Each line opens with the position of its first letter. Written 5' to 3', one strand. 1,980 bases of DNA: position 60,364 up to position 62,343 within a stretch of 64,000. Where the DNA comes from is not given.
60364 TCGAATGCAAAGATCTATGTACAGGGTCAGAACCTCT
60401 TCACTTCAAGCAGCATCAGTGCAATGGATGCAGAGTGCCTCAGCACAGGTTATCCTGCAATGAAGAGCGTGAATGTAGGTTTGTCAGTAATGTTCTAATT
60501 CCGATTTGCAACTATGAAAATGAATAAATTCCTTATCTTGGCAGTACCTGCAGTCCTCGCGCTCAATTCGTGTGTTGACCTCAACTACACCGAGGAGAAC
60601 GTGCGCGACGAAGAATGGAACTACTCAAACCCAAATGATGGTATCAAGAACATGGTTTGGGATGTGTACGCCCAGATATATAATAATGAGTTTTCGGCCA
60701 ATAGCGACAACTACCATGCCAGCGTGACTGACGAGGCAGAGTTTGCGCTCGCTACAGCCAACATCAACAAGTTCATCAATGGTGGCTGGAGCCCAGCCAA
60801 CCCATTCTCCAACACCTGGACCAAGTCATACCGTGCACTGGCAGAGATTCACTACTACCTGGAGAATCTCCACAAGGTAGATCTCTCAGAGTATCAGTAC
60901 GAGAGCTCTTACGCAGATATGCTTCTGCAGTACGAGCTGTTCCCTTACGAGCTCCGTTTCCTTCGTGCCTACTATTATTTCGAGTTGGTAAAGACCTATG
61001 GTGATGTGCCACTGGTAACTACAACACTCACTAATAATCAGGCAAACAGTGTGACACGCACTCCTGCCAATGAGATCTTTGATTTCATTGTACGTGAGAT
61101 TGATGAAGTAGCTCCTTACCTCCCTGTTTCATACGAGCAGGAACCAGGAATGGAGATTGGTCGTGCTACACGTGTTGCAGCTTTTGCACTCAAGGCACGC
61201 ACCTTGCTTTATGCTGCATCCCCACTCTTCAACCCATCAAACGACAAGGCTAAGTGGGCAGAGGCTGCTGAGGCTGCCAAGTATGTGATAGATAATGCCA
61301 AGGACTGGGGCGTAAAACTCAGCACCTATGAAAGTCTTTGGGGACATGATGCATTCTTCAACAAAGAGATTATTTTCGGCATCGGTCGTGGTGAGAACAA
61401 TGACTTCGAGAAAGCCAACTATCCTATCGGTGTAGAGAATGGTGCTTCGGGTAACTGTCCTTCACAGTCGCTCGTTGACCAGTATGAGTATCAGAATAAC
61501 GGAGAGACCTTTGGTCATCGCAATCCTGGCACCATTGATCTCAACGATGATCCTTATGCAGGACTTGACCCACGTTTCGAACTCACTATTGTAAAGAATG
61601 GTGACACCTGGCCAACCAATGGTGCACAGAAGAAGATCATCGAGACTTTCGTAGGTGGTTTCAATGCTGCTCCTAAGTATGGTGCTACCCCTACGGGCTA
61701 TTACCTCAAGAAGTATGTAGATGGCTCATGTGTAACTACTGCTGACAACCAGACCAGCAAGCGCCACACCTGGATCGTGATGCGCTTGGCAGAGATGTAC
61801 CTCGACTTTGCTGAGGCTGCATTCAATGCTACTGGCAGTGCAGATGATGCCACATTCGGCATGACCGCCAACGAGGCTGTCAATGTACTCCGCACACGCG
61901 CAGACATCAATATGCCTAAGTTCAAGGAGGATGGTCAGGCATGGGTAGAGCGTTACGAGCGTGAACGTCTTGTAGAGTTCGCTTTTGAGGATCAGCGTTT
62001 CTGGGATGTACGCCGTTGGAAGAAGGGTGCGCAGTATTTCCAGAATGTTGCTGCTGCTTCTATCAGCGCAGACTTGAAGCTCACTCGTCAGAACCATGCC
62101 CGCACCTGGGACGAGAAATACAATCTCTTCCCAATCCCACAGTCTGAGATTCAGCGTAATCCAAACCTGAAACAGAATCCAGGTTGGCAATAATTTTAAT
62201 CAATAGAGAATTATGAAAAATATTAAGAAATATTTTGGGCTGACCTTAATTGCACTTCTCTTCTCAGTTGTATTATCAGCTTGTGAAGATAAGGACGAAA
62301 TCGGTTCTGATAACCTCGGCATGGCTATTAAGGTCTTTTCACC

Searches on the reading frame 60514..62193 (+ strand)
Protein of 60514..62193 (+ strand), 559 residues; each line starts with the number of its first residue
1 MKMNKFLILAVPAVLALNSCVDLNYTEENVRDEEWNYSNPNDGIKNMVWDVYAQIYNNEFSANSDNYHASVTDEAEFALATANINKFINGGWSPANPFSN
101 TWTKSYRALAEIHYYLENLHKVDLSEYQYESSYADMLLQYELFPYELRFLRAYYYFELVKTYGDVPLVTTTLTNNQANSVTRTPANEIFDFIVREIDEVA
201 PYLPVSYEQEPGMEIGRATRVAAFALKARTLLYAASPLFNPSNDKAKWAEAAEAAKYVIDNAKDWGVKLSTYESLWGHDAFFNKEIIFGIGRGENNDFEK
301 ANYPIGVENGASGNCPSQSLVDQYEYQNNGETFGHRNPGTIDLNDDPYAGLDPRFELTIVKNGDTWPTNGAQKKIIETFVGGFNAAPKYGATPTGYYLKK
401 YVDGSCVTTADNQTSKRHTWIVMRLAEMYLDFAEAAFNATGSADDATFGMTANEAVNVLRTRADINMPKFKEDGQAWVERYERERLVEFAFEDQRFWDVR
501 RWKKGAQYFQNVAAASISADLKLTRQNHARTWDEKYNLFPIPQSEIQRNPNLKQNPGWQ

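Call 90: search_protein_families(library=pfam, proteins=[window:60514-62193:+])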
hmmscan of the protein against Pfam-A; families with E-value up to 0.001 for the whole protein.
window:60514-62193:+ (559 aa): 2 families
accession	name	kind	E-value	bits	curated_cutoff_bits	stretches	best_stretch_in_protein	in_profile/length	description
PF07980.17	SusD_RagB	-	1.4e-47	163.2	23.1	1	285-558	2-297/297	SusD family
PF14322.12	SusD-like_3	-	2.1e-16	61.2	27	1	45-232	23-191/191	Starch-binding associating with outer membrane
